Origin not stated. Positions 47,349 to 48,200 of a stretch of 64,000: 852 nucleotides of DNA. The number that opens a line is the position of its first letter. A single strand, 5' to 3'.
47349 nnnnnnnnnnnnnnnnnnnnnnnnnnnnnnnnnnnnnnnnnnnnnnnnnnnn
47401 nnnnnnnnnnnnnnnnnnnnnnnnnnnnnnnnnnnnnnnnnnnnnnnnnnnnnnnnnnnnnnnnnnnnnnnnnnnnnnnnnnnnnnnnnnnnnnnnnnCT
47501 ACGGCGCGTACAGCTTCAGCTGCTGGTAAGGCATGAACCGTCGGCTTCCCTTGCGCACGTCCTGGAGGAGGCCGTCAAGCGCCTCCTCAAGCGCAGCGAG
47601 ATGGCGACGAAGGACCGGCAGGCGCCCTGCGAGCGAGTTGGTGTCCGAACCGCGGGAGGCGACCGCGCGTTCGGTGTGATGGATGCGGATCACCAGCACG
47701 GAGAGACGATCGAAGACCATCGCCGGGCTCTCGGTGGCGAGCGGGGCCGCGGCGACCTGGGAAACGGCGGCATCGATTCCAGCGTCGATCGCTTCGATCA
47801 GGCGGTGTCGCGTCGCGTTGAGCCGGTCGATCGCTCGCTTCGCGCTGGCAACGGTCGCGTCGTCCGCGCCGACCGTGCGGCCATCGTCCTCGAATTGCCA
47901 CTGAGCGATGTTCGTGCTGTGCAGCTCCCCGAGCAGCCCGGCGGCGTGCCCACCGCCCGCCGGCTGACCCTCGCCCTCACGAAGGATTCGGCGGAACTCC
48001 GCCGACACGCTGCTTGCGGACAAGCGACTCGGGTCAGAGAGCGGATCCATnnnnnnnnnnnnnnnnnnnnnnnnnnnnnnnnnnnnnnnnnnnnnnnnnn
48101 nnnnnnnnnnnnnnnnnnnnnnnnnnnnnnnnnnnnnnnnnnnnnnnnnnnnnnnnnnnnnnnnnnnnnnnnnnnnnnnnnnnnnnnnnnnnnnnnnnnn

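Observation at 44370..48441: queD / divergent queC-like / GT9-like / propeller-like operon converging on an XRE / DUF4254-like pair, with no queE, folE, queF or tgt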

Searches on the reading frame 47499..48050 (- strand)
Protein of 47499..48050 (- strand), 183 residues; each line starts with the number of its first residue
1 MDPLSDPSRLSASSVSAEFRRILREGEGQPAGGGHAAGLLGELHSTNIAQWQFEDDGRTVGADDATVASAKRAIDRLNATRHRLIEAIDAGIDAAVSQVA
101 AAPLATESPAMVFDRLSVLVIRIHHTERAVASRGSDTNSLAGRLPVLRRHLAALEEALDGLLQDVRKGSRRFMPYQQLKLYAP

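Call 3: search_protein_families(library=pfam, proteins=[window:47499-48050:-], max_evalue=0.1)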
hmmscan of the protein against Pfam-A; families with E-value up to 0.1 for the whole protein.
window:47499-48050:- (183 aa): 2 families
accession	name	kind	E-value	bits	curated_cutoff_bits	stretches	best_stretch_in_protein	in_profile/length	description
PF14063.11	DUF4254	-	1.4e-30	106.5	27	1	39-172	3-142/144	Protein of unknown function (DUF4254)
PF12867.12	DinB_2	-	0.06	14.2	24.8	1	60-126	59-121/128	DinB superfamily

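Call 4: search_protein_families(library=ncbifam, proteins=[window:47499-48050:-], max_evalue=0.1)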
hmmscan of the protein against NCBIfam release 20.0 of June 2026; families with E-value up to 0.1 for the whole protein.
window:47499-48050:- (183 aa): 0 families

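Call 5: search_protein_families(library=padloc, proteins=[window:47499-48050:-], max_evalue=0.1)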
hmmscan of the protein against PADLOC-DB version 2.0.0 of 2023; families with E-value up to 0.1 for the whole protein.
window:47499-48050:- (183 aa): 0 families

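Call 34: find_homologous_proteins(query=window:47499-48050:-, max_evalue=0.001)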
Query window:47499-48050:- (183 aa): 399 proteins with E <= 0.001 among 3121 candidates; the best 120 are listed.
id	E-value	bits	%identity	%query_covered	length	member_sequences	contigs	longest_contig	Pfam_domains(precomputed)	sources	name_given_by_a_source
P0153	2.8e-104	364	96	100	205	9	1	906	PF14063.12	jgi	jgi:Protein of unknown function (DUF4254)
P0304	3.1e-86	306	81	100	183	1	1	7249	PF14063.12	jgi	jgi:hypothetical protein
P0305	6.9e-68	246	67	100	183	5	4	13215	PF14063.12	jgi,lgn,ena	jgi:hypothetical protein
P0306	1.0e-67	245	68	100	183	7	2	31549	PF14063.12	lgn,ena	-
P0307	8.3e-58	213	63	99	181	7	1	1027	PF14063.12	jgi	-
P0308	7.7e-57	210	63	93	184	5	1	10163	PF14063.12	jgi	jgi:Protein of unknown function (DUF4254)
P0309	1.4e-55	206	63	93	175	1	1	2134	PF14063.12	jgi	jgi:uncharacterized protein DUF4254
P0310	1.9e-55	206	60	96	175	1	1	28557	PF14063.12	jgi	-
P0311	2.3e-55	205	61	97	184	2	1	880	PF14063.12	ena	-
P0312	5.0e-55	204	61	93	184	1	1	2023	PF14063.12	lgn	-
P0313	6.5e-55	204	57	97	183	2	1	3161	PF14063.12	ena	-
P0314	1.5e-54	203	60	93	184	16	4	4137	PF14063.12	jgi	jgi:hypothetical protein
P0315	2.1e-54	202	62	91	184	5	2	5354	PF14063.12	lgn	-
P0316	6.4e-54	201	60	99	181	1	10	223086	PF14063.12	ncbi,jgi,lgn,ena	jgi:hypothetical protein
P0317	2.9e-53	198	61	91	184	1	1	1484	PF14063.12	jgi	jgi:hypothetical protein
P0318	4.3e-53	198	59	95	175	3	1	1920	PF14063.12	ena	-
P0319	6.7e-53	197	56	99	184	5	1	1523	PF14063.12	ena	-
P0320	1.2e-52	196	58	93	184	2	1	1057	PF14063.12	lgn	-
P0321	1.5e-52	196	58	98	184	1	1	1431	PF14063.12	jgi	jgi:hypothetical protein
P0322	1.5e-52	196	58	93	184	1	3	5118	PF14063.12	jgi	jgi:hypothetical protein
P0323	2.3e-52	196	58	98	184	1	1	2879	PF14063.12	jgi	jgi:hypothetical protein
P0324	3.9e-52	195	58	93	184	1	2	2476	PF14063.12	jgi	jgi:Protein of unknown function (DUF4254)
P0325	3.9e-52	195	58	93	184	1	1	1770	PF14063.12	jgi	jgi:uncharacterized protein DUF4254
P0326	1.4e-51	193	58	97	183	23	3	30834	PF14063.12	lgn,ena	-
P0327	2.4e-51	192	57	93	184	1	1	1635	PF14063.12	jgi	jgi:hypothetical protein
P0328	2.5e-51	192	59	91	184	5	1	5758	PF14063.12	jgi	jgi:Protein of unknown function (DUF4254)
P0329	2.6e-51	192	56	99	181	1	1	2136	PF14063.12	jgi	jgi:hypothetical protein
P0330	4.1e-51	191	68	74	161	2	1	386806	PF14063.12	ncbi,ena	-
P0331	4.6e-51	191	57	97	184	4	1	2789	PF14063.12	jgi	jgi:Protein of unknown function (DUF4254)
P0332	5.2e-51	191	60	91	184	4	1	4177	PF14063.12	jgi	-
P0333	5.8e-51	191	56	97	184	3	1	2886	PF14063.12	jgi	-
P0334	6.0e-51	191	56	97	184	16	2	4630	PF14063.12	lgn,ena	-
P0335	6.1e-51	191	58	97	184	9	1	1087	PF14063.12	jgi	jgi:hypothetical protein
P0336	6.3e-51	191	59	91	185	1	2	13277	PF14063.12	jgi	jgi:Protein of unknown function (DUF4254)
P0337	7.5e-51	191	56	97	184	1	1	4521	PF14063.12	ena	-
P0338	1.1e-50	190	57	93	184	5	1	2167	PF14063.12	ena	-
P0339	1.1e-50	190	59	91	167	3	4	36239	PF14063.12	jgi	-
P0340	1.2e-50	190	57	98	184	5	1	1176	PF14063.12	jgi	jgi:hypothetical protein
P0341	1.3e-50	190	58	97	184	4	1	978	PF14063.12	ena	-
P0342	1.3e-50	190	55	97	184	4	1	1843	PF14063.12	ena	-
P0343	1.5e-50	190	65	79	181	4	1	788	PF14063.12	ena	-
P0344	1.9e-50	189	58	93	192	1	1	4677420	PF14063.12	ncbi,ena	-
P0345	2.0e-50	189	56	97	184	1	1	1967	PF14063.12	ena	-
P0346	2.1e-50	189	58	93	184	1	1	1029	PF14063.12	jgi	jgi:hypothetical protein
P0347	2.8e-50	189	58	93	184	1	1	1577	PF14063.12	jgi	jgi:Protein of unknown function (DUF4254)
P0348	2.8e-50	189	57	93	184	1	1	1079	PF14063.12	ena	-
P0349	2.9e-50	189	59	97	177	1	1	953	PF14063.12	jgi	jgi:hypothetical protein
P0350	3.2e-50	189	58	93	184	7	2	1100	PF14063.12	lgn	-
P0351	3.3e-50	189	61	90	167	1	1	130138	PF14063.12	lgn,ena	-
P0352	3.4e-50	188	60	90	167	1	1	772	PF14063.12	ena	-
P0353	4.3e-50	188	58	93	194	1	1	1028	PF14063.12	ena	-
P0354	4.7e-50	188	64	80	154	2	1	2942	PF14063.12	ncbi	ncbi:MAG TPA: DUF4254 domain-containing protein, partial [Acidimicrobiia bacterium]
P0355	5.6e-50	188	56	97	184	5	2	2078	PF14063.12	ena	-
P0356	7.8e-50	187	57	96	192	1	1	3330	PF14063.12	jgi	jgi:Protein of unknown function (DUF4254)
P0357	1.1e-49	187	57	93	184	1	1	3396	PF14063.12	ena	-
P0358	1.2e-49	187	58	91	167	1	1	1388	PF14063.12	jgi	-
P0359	1.3e-49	187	56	93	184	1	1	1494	PF14063.12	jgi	jgi:hypothetical protein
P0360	1.3e-49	187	55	97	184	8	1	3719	PF14063.12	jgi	jgi:hypothetical protein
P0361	1.4e-49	186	58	91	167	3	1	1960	PF14063.12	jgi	jgi:hypothetical protein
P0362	1.4e-49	186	57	93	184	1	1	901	PF14063.12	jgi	jgi:hypothetical protein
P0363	1.5e-49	186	55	97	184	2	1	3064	PF14063.12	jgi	jgi:hypothetical protein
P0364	1.8e-49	186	58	93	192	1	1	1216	PF14063.12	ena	-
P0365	2.0e-49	186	54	97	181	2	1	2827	PF14063.12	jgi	jgi:hypothetical protein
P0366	2.6e-49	186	59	93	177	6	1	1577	PF14063.12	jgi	jgi:Protein of unknown function (DUF4254)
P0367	3.2e-49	185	57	91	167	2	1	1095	PF14063.12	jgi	jgi:hypothetical protein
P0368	3.7e-49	185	58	93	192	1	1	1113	PF14063.12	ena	-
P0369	4.1e-49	185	59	93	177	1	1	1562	PF14063.12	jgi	jgi:Protein of unknown function (DUF4254)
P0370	4.1e-49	185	57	98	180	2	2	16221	PF14063.12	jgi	jgi:Protein of unknown function (DUF4254)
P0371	4.4e-49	185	58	96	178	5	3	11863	PF14063.12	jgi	jgi:hypothetical protein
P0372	4.9e-49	185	56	97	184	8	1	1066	PF14063.12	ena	-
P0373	5.0e-49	185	58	90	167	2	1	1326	PF14063.12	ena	-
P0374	5.2e-49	185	55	99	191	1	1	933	PF14063.12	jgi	jgi:Protein of unknown function (DUF4254)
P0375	7.2e-49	184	57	95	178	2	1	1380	PF14063.12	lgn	-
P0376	7.5e-49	184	57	93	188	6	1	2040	PF14063.12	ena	-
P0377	9.7e-49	184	57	97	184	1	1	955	PF14063.12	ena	-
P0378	9.9e-49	184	58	93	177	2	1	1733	PF14063.12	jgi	jgi:hypothetical protein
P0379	1.1e-48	184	56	97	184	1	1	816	PF14063.12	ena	-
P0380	1.1e-48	184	58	90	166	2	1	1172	PF14063.12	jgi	jgi:hypothetical protein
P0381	1.4e-48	183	57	93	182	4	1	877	PF14063.12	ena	-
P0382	2.2e-48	183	57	91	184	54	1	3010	PF14063.12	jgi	jgi:hypothetical protein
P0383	2.3e-48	183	57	93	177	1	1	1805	PF14063.12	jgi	jgi:ABC-type transporter Mla subunit MlaD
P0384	3.6e-48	182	60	93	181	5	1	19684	PF14063.12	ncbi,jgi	jgi:hypothetical protein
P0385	3.6e-48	182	54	98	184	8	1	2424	PF14063.12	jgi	jgi:hypothetical protein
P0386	3.7e-48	182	56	98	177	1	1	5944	PF14063.12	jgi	jgi:Protein of unknown function (DUF4254)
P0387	3.8e-48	182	60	86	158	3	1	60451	PF14063.12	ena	-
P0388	3.8e-48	182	63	78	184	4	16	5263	PF14063.12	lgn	-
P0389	5.1e-48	181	55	98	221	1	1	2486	PF14063.12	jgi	jgi:hypothetical protein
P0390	5.2e-48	181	63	74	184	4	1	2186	PF14063.12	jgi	jgi:Protein of unknown function (DUF4254)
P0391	6.0e-48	181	54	98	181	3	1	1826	PF14063.12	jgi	jgi:hypothetical protein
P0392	6.1e-48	181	56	97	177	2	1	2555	PF14063.12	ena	-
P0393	7.4e-48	181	55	97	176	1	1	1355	PF14063.12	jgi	jgi:hypothetical protein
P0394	7.5e-48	181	57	93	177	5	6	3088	PF14063.12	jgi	jgi:hypothetical protein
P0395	7.5e-48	181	58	93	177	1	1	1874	PF14063.12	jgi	jgi:hypothetical protein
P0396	8.6e-48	181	64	80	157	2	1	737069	PF14063.12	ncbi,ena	-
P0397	9.4e-48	181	59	86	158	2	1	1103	PF14063.12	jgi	jgi:hypothetical protein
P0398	1.0e-47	180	57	93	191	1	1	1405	PF14063.12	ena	-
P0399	1.1e-47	180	56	93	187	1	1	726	PF14063.12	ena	-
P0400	1.1e-47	180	63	79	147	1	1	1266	PF14063.12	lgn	-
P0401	1.3e-47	180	62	81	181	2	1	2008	PF14063.12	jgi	jgi:hypothetical protein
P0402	1.5e-47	180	54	97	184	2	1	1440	PF14063.12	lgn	-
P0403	1.6e-47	180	58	95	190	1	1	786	PF14063.12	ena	-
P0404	1.7e-47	180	56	93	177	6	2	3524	PF14063.12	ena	-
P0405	2.3e-47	179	56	97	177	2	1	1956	PF14063.12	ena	-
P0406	2.4e-47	179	55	93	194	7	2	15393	PF14063.12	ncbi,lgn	ncbi:MAG TPA: DUF4254 domain-containing protein [Acidimicrobiia bacterium]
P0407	2.5e-47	179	56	97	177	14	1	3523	PF14063.12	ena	-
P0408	2.8e-47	179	57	93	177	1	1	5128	PF14063.12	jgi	jgi:Protein of unknown function (DUF4254)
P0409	3.4e-47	179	57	93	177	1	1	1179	PF14063.12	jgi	jgi:hypothetical protein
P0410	3.5e-47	179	57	93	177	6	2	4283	PF14063.12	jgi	jgi:hypothetical protein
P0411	5.2e-47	178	54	99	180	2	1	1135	PF14063.12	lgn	-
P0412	5.6e-47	178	57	93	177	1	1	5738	PF14063.12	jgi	jgi:Protein of unknown function (DUF4254)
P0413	5.6e-47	178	60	93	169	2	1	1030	PF14063.12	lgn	-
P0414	6.4e-47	178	56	97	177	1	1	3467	PF14063.12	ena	-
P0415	6.8e-47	178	57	93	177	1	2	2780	PF14063.12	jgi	jgi:Protein of unknown function (DUF4254)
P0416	7.0e-47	178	61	78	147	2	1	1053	PF14063.12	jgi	jgi:hypothetical protein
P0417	7.1e-47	178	57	91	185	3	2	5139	PF14063.12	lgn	-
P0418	9.0e-47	177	57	93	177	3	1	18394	PF14063.12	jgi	jgi:hypothetical protein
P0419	9.3e-47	177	57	93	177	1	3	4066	PF14063.12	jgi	jgi:hypothetical protein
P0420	1.1e-46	177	54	97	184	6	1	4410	PF14063.12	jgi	jgi:hypothetical protein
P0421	1.2e-46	177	55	93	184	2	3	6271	PF14063.12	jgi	jgi:hypothetical protein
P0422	1.5e-46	177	57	93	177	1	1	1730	PF14063.12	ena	-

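Call 46: predict_structure(alignment_id=A3)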
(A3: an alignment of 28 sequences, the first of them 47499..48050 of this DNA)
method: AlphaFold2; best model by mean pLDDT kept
length: 183 residues; sequences in the alignment: 28
mean_pLDDT: 88.6   pTM: 0.84
mean pLDDT of the five models: 88.6, 88.2, 87.6, 87.6, 87.6
residues with pLDDT >= 90: 129; 70-90: 34; 50-70: 16; < 50: 4
segments of 3 or more residues with pLDDT < 50: none
pLDDT, mean of each block of 10 residues (from residue 1): 62 93 79 76 96 92 95 96 94 89 91 96 96 90 97 95 93 77 49
secondary structure, 60 per line:
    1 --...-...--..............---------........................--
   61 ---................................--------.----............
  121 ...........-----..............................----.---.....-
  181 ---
elements in order: H12-25 H35-58 H64-95 H109-131 H137-166 H175-179

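Call 48: fold_search(model_id=the predicted structure, library=pdb)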
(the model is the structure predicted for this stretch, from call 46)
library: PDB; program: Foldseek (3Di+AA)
matches with E <= 10: 283; with E <= 0.001: 0
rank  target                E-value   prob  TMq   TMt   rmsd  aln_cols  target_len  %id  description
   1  3kdw                  2.2e-01  0.54  0.29  0.27  18.0       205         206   10  Crystal structure of Putative sugar binding protein (YP_001300177.1) from Bacteroides vulgatus ATCC 8482 at 1.70 A resol (released 2009-11-24)
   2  5szg_B                4.5e-01  0.63  0.26  0.35  18.0       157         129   11  Structure of the bMERB domain of Mical-3 (released 2016-08-24)
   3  6r1j_J                5.7e-01  0.18  0.23  0.17  28.4       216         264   10  Structure of the soluble AhlC triple head mutant of the tripartite alpha-pore forming toxin, AHL, from Aeromonas hydro (released 2019-07-10)
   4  7rpr_A                6.3e-01  0.54  0.26  0.31  14.1       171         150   11  Borrelia miyamotoi FbpA complement inhibitory domain (released 2022-04-27)
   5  7xge_A                6.3e-01  0.30  0.29  0.30  11.1       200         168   12  Crystal structure of MCL-1 in complex with computationally designed inhibitor protein (released 2022-07-20)
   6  4tob_L                7.7e-01  0.41  0.29  0.34  16.9       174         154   14  1.95A resolution structure of BfrB (Q151L) from Pseudomonas aeruginosa (released 2015-02-11)
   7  8w1e_F                7.7e-01  0.15  0.21  0.22  18.7       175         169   15  Crystal Structure of DPS-like protein PA4880 from Pseudomonas aeruginosa (dodecamer) (released 2024-05-29)
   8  2id6                  8.5e-01  0.16  0.26  0.25  12.3       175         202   11  Crystal structure of transcriptional regulator (tm1030) at 1.75A resolution (released 2007-08-28)
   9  7xgf_A                9.4e-01  0.23  0.27  0.29   9.0       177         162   12  Crystal structure of BCL-xL in complex with computationally designed inhibitor protein (released 2022-07-20)
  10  3g6i                  9.4e-01  0.16  0.27  0.25  17.2       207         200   11  Crystal structure of an outer membrane protein, part of a putative carbohydrate binding complex (bt_1022) from bacteroid (released 2009-02-17)
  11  8d9p                  1.0e+00  0.57  0.31  0.30  17.1       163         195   10  De Novo Photosynthetic Reaction Center Protein Equipped with Heme B and Mn(II) cations (released 2022-09-28)
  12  7xge_E                1.1e+00  0.20  0.26  0.28   9.3       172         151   12  Crystal structure of MCL-1 in complex with computationally designed inhibitor protein (released 2022-07-20)
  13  6r1j_D                1.1e+00  0.09  0.20  0.16  27.4       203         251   10  Structure of the soluble AhlC triple head mutant of the tripartite alpha-pore forming toxin, AHL, from Aeromonas hydro (released 2019-07-10)
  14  6egc                  1.2e+00  0.44  0.32  0.39  11.0       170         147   15  Single-chain version of 2L4HC2_23 (PDB 5J0K) (released 2019-05-29)
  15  8afz_B                1.2e+00  0.25  0.31  0.16  24.8       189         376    8  Architecture of the ESCPE-1 membrane coat (released 2023-06-21)
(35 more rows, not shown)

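Call 59: search_protein_representatives(alignment_id=A3)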
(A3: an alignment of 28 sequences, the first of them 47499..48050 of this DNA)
Query: 28 sequences, 181 profile positions. Proteins with E-value up to 0.001 (for the whole library): 1370; up to 1e-10: 748; up to 1e-30: 44. The best 150 are listed.
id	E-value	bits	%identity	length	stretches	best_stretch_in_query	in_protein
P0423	1.7e-74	265.9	-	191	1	7-180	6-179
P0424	2.6e-68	245.8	-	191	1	6-180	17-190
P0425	2.1e-62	226.5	-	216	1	13-180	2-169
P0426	2.8e-61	222.8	-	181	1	8-180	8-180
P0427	8.2e-58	211.5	-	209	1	10-180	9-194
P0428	2.8e-55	203.3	-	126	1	56-180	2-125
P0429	1.6e-53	197.5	-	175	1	12-180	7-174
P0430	2.7e-48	180.5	-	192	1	9-180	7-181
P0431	1.7e-47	177.9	-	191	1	29-159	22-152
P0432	3.0e-47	177.1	-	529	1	55-180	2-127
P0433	4.4e-45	170.1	-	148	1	3-127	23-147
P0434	9.2e-44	165.8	-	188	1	31-180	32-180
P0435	6.0e-43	163.1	-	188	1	2-118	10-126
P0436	1.1e-42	162.3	-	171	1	33-180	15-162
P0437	1.8e-42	161.6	-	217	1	3-140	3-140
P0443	6.4e-38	146.7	-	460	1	27-134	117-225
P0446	2.4e-37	144.8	-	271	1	6-126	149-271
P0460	8.2e-32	126.8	-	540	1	34-180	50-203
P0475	7.7e-29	117.1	-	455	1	17-180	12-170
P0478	1.7e-28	116.0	-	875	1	10-180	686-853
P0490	3.6e-27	111.7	-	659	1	33-180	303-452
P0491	3.7e-27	111.7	-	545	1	30-177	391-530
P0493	7.6e-27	110.6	-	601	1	28-180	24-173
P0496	1.1e-26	110.1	-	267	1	12-177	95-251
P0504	9.0e-26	107.1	-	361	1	15-180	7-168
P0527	1.5e-24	103.2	-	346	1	30-178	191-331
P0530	1.7e-24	103.0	-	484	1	35-180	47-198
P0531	1.7e-24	103.0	-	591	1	29-180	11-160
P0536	3.7e-24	101.9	-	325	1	27-180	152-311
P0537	4.4e-24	101.7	-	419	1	31-180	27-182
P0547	1.0e-23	100.4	-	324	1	29-180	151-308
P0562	4.9e-23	98.2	-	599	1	25-180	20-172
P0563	5.2e-23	98.2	-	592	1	30-180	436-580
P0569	1.1e-22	97.1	-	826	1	36-180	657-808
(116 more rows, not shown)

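Call 60: search_protein_families(library=pfam, proteins=[P0432, P0460, P0475, P0478, P0490, P0491, P0493, P0531, P0563, P0569], max_evalue=0.0001)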
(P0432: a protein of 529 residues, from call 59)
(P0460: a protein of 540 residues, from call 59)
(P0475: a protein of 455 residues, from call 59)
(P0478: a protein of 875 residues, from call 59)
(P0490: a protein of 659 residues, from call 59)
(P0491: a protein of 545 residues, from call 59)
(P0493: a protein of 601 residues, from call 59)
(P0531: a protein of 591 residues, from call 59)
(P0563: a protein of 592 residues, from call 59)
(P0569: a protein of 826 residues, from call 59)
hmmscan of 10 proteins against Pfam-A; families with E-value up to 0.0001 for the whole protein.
P0432 (529 aa): 1 family
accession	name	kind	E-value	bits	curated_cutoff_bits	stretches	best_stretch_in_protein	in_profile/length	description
PF14063.11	DUF4254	-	2.3e-23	83.1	27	1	3-117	22-142/144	Protein of unknown function (DUF4254)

P0460 (540 aa): 10 families
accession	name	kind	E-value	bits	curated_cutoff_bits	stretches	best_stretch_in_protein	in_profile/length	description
PF14063.11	DUF4254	-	8.1e-53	178.6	27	1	53-194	3-143/144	Protein of unknown function (DUF4254)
PF13174.12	TPR_6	-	5.5e-10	39.7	26.3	0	460-486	3-29/33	Tetratricopeptide repeat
PF07719.23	TPR_2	-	2.7e-09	36.9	27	0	462-487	6-31/34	Tetratricopeptide repeat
PF13428.12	TPR_14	-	5.4e-09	36.3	23.5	0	461-489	5-33/44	Tetratricopeptide repeat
PF13176.12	TPR_7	-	2e-08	34.1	27.9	1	462-493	4-35/36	Tetratricopeptide repeat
PF09976.15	TPR_21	-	5.3e-08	33.3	25.5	0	232-274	150-192/193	Tetratricopeptide repeat-like domain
PF14559.12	TPR_19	-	1.8e-06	28.6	25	0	459-490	27-58/68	Tetratricopeptide repeat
PF13432.12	TPR_16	-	2.9e-06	28.1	32.7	1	342-405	1-62/65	Tetratricopeptide repeat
PF13414.12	TPR_11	-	5.4e-06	26.4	26.8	0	345-386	1-40/42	TPR repeat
PF13181.12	TPR_8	-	3.3e-05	24.1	25.7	0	461-488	5-32/34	Tetratricopeptide repeat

P0475 (455 aa): 1 family
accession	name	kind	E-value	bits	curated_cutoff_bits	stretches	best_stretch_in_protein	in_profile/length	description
PF14063.11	DUF4254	-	5.9e-34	117.4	27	1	32-162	3-144/144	Protein of unknown function (DUF4254)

P0478 (875 aa): 3 families
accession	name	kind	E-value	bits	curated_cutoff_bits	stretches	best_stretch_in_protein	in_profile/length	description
PF14063.11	DUF4254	-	2.9e-29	102.2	27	1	715-844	4-143/144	Protein of unknown function (DUF4254)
PF01636.29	APH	-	1.1e-16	61.7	23.2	1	365-568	22-220/239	Phosphotransferase enzyme family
PF01075.23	Glyco_transf_9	-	1.3e-09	38.2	22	1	169-282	99-218/247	Glycosyltransferase family 9 (heptosyltransferase)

P0490 (659 aa): 2 families
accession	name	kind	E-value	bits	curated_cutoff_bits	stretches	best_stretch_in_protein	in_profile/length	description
PF14063.11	DUF4254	-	2.3e-42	144.7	27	1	308-443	4-143/144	Protein of unknown function (DUF4254)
PF13578.12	Methyltransf_24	-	0.0001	23.6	26.3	0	494-592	1-100/105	Methyltransferase domain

P0491 (545 aa): 2 families
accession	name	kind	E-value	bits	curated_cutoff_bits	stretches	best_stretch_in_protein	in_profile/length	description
PF14063.11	DUF4254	-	4.4e-33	114.6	27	1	399-524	4-143/144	Protein of unknown function (DUF4254)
PF01075.23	Glyco_transf_9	-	3.3e-07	30.3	22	1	200-316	97-218/247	Glycosyltransferase family 9 (heptosyltransferase)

P0493 (601 aa): 2 families
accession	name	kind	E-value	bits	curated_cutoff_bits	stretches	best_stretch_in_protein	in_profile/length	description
PF14063.11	DUF4254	-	1e-30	106.9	27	1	33-164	3-143/144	Protein of unknown function (DUF4254)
PF01909.29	NTP_transf_2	-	9.6e-05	23.1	21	0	379-424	7-53/93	Nucleotidyltransferase domain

P0531 (591 aa): 1 family
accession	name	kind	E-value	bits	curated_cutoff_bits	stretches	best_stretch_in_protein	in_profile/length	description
PF14063.11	DUF4254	-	2e-30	106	27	1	19-151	3-143/144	Protein of unknown function (DUF4254)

P0563 (592 aa): 1 family
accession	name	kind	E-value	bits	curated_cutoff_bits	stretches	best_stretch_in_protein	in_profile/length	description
PF14063.11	DUF4254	-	8.9e-22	77.9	27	1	442-572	2-144/144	Protein of unknown function (DUF4254)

P0569 (826 aa): 26 families (the best 25 are shown)
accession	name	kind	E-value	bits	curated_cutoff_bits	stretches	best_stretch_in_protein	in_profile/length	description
PF00515.34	TPR_1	-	7.6e-63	206.4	27.8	6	88-119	2-33/34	Tetratricopeptide repeat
PF13414.12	TPR_11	-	1.4e-55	185.2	26.8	6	128-168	1-41/42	TPR repeat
PF07719.23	TPR_2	-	5.8e-54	176.2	27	5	87-119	1-33/34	Tetratricopeptide repeat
PF14063.11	DUF4254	-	1.5e-50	171.2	27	1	657-799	2-143/144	Protein of unknown function (DUF4254)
PF13181.12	TPR_8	-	4.2e-47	154.8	25.7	2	88-119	2-33/34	Tetratricopeptide repeat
PF13431.12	TPR_17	-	8.8e-43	141.5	24.4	1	212-242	2-32/34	Tetratricopeptide repeat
PF13432.12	TPR_16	-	1.3e-33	115.5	32.7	2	194-257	2-65/65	Tetratricopeptide repeat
PF13176.12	TPR_7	-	2.1e-29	99.5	27.9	0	125-156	3-34/36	Tetratricopeptide repeat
PF13428.12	TPR_14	-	1.7e-28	96.6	23.5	0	25-60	7-42/44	Tetratricopeptide repeat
PF14559.12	TPR_19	-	8.7e-27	93.7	25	3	101-158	5-62/68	Tetratricopeptide repeat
PF13424.12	TPR_12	-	4.4e-25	88.1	30.1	3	56-116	6-74/77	Tetratricopeptide repeat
PF13374.12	TPR_10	-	8.3e-22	76.9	27.5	0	89-116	4-31/42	Tetratricopeptide repeat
PF13371.12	TPR_9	-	1.3e-19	70.4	35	2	234-294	6-66/73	Tetratricopeptide repeat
PF23914.1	TPR_CcmH_CycH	-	6.9e-19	68.7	42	1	161-245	56-143/158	Cytochrome c-type biogenesis protein H TPR domain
PF24575.1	TPR_Slam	-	2.7e-13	50.7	35.2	0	201-244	59-102/104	Surface lipoprotein assembly modifier, N-terminal TPR repeats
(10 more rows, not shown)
